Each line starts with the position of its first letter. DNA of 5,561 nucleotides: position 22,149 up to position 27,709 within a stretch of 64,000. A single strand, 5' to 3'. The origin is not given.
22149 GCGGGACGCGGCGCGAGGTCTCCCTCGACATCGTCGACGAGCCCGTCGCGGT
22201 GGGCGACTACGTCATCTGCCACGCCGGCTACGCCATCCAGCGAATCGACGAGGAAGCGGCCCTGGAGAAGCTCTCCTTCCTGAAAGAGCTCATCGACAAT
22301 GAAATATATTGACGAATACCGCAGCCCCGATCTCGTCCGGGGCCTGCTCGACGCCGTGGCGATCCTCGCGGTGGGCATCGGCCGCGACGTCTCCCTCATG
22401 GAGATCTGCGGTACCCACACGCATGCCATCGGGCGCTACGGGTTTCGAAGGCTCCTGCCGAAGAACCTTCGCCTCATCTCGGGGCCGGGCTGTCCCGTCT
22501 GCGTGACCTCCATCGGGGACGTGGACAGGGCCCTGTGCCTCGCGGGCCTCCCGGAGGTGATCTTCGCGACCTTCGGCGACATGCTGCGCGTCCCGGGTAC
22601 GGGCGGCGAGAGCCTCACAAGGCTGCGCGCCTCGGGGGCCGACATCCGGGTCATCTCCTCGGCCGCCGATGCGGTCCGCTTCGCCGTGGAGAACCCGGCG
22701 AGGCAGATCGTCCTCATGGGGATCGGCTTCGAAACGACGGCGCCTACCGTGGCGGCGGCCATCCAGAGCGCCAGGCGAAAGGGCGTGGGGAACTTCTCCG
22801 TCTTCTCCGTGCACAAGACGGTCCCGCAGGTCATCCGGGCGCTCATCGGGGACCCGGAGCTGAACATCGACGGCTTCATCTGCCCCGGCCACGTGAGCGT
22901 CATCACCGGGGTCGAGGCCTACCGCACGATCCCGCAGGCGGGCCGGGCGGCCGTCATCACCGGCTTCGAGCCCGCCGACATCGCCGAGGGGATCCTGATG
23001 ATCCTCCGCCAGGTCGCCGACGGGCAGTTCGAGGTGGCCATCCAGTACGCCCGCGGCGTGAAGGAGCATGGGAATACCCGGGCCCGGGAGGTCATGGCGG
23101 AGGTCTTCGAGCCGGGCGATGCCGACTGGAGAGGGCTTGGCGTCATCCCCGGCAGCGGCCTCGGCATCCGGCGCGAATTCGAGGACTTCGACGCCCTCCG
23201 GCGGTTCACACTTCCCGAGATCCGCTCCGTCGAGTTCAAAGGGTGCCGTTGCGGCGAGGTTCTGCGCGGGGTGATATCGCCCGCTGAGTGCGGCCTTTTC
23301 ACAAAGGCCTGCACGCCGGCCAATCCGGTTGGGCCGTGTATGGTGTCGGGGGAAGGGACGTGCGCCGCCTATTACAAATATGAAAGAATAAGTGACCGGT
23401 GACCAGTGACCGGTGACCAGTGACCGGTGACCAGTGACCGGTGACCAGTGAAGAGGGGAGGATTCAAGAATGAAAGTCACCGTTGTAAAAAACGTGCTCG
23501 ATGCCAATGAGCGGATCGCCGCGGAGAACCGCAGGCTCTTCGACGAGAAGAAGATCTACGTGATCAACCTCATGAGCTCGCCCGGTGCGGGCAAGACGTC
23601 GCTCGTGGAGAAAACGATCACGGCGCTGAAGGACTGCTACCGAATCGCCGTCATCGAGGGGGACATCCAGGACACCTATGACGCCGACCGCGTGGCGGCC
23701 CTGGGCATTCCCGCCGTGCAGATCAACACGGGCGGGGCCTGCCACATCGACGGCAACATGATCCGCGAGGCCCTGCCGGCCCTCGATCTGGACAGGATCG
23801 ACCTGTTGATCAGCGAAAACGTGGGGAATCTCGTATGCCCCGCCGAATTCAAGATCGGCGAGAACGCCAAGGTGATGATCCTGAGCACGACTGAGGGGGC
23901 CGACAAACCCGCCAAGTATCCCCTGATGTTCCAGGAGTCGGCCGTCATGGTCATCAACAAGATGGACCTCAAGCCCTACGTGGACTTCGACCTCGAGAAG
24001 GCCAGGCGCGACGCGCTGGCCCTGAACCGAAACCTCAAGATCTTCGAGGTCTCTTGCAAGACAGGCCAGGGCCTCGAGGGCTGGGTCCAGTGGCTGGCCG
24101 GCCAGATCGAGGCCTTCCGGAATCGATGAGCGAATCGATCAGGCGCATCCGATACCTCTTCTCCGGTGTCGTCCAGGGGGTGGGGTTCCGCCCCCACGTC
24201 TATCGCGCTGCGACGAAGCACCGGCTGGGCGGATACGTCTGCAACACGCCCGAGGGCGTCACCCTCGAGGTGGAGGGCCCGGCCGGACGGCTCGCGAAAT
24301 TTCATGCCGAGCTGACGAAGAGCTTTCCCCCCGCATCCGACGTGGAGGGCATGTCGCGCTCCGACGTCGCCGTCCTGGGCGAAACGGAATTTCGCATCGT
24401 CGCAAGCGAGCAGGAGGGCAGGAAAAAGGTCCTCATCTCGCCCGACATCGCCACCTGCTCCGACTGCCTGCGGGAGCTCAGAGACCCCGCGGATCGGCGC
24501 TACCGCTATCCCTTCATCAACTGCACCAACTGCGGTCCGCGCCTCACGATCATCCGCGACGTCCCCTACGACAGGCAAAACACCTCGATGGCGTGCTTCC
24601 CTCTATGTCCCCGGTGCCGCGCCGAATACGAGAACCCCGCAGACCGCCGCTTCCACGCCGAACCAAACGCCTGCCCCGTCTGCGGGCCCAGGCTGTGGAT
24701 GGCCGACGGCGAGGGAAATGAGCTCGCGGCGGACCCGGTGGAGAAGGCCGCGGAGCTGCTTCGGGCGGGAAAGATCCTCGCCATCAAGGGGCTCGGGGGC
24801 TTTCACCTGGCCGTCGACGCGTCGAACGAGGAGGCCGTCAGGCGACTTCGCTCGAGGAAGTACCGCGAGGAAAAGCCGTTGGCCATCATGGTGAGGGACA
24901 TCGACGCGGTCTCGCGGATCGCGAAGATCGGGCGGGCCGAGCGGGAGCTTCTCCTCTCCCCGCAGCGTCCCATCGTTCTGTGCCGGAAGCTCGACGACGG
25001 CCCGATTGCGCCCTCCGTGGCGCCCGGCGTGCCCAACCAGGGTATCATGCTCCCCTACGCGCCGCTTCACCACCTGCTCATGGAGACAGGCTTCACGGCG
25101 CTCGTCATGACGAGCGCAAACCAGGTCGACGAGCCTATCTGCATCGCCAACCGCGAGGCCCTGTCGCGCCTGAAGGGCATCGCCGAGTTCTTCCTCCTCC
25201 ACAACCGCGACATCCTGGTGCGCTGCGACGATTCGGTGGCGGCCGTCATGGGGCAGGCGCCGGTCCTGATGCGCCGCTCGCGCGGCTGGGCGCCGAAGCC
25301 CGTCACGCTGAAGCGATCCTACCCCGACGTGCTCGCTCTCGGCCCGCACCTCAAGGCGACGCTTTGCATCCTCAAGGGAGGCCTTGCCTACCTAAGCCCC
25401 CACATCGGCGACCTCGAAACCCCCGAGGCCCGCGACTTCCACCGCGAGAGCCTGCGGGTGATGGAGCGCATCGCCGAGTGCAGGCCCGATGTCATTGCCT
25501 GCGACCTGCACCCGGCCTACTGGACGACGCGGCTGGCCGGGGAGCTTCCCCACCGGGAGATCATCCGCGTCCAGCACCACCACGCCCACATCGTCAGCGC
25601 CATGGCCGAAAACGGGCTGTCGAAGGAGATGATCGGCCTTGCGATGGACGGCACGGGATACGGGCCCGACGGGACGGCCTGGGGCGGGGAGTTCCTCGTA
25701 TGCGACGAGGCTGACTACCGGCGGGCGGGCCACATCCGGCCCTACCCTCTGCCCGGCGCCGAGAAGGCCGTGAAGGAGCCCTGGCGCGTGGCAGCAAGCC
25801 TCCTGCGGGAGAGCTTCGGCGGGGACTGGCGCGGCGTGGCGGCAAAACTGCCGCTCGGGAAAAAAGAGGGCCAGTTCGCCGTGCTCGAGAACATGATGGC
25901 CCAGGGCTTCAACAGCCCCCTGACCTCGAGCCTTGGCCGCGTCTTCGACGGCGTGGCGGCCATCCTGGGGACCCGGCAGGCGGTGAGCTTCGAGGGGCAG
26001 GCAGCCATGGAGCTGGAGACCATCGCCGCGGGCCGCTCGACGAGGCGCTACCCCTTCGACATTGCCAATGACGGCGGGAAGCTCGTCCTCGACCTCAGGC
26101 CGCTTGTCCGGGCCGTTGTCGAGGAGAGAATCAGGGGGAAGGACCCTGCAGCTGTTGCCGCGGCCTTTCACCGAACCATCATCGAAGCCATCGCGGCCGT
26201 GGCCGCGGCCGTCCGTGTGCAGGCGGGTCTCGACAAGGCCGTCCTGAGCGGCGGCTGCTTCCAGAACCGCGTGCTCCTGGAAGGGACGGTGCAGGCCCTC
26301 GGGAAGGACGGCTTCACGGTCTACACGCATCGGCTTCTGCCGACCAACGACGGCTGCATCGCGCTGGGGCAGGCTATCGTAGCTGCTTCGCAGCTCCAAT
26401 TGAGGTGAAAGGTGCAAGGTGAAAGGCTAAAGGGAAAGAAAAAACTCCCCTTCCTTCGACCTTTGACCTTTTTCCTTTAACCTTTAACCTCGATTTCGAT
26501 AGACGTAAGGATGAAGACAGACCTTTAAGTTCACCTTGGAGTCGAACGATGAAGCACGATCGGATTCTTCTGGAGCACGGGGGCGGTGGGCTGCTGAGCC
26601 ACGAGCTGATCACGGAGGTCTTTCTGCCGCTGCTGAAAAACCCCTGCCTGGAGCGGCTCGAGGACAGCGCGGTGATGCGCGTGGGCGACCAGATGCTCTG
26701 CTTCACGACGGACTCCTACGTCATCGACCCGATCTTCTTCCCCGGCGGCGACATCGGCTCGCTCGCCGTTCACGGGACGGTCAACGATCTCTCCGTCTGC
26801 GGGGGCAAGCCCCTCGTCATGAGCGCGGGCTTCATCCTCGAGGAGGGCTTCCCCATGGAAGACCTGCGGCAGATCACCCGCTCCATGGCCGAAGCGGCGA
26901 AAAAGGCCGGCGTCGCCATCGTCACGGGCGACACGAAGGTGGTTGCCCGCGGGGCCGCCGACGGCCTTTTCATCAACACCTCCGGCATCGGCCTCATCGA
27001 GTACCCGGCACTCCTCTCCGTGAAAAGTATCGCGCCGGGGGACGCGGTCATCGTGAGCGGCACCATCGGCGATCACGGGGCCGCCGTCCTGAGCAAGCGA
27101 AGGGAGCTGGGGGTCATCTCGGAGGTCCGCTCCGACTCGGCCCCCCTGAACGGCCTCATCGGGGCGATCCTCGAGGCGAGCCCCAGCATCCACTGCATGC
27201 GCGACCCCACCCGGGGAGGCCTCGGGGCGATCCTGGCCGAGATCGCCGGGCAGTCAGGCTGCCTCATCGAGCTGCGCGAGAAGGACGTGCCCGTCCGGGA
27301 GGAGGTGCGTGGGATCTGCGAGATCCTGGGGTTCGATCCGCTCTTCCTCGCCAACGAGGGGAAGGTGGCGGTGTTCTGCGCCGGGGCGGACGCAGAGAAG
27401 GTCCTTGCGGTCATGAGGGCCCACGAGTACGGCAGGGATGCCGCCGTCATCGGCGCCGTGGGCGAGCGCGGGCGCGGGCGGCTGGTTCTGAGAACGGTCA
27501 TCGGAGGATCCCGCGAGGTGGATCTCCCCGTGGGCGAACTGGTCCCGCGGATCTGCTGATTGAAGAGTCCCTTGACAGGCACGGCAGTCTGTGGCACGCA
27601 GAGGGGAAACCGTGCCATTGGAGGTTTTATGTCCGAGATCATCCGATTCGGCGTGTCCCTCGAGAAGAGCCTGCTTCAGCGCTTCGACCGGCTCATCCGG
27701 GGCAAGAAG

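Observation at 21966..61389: Dispersed family of 7- or 8-nt-periodic arrays, mostly as inverted purine/pyrimidine arms on gene 3' ends (13 loci in 64 kb)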

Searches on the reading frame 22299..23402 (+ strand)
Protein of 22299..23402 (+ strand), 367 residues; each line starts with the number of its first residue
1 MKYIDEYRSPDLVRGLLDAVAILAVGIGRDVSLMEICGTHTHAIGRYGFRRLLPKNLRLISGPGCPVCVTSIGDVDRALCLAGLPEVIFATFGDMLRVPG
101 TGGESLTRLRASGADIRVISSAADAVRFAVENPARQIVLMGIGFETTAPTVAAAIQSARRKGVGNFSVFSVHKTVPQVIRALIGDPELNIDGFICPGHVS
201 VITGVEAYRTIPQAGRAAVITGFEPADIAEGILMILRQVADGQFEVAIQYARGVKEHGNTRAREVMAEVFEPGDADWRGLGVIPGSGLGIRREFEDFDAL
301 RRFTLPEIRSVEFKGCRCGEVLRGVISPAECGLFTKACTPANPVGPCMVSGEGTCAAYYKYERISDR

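Call 5: search_protein_families(library=pfam, proteins=[window:22299-23402:+])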
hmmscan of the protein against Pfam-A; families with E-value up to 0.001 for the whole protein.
window:22299-23402:+ (367 aa): 1 family
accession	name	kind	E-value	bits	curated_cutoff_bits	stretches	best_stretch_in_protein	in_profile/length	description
PF01924.21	HypD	-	1.8e-141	471.7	25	1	23-362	13-351/351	Hydrogenase formation hypA family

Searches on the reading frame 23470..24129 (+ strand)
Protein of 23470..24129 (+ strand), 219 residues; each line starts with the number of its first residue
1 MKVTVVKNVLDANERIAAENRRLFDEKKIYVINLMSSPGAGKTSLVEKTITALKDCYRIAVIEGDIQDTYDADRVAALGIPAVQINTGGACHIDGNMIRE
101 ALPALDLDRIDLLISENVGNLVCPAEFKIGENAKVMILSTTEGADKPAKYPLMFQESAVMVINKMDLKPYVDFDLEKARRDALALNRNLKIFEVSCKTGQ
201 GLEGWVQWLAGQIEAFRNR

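Call 5: search_protein_families(library=pfam, proteins=[window:23470-24129:+])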
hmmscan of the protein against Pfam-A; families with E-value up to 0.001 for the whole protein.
window:23470-24129:+ (219 aa): 1 family
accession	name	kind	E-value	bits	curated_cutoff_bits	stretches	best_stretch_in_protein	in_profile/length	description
PF02492.25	cobW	-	2.4e-21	76.6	20.7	1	31-192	2-179/180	CobW/HypB/UreG, nucleotide-binding domain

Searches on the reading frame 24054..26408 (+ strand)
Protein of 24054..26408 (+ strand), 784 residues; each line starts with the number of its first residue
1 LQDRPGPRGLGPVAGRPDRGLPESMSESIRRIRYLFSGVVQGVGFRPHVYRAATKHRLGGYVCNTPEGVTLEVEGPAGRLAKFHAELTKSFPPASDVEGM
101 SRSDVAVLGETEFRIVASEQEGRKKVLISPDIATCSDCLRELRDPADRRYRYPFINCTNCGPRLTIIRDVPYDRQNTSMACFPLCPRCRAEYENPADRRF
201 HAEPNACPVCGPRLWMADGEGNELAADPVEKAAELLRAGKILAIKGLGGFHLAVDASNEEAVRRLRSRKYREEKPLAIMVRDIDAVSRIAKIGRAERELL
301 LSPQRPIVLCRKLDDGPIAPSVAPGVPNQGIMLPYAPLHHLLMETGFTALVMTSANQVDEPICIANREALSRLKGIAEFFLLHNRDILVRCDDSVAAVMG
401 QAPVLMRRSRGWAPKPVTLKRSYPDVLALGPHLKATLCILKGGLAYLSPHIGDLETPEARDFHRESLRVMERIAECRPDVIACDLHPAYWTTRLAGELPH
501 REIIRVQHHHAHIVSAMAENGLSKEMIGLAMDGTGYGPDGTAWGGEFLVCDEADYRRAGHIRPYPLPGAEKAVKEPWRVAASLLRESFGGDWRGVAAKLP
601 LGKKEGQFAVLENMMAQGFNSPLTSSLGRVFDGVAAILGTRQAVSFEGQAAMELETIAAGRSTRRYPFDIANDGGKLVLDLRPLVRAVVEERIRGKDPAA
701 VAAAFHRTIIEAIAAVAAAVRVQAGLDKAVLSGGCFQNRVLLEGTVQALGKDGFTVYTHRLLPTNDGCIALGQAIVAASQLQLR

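Call 5: search_protein_families(library=pfam, proteins=[window:24054-26408:+])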
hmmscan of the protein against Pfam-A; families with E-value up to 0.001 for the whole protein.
window:24054-26408:+ (784 aa): 5 families
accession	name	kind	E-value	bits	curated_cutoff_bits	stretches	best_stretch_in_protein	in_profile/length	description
PF22521.2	HypF_C_2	-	7.2e-84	281.8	27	1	528-773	1-241/241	Carbamoyltransferase, Kae1-like Domain, second subdomain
PF01300.24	Sua5_yciO_yrdC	-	5.5e-41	140.4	25.1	1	234-409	1-178/178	Telomere recombination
PF07503.17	zf-HYPF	-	1.2e-34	118.3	23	2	134-167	1-34/34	HypF finger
PF17788.7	HypF_C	-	4.9e-33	114.2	23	1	424-519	4-99/99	HypF Kae1-like domain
PF00708.24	Acylphosphatase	-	8.1e-19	68.1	22.5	1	33-115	2-85/85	Acylphosphatase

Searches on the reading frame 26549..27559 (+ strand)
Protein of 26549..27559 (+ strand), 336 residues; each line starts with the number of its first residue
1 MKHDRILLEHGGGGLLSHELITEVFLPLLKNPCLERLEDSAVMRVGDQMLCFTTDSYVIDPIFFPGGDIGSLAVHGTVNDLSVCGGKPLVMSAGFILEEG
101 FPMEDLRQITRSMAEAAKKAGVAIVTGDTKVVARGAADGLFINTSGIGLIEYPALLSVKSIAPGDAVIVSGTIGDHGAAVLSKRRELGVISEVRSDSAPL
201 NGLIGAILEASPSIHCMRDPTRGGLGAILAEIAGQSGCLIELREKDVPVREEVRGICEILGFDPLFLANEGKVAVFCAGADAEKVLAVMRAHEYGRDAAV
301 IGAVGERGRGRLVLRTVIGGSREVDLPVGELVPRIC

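Call 5: search_protein_families(library=pfam, proteins=[window:26549-27559:+])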
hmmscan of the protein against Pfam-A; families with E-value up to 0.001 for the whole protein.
window:26549-27559:+ (336 aa): 2 families
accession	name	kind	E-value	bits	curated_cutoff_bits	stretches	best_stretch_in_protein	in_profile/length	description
PF02769.27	AIRS_C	-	2.6e-27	96.3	23.1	1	163-314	2-155/156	AIR synthase related protein, C-terminal domain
PF00586.29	AIRS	-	1.2e-24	87.4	24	1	38-150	2-112/112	AIR synthase related protein, N-terminal domain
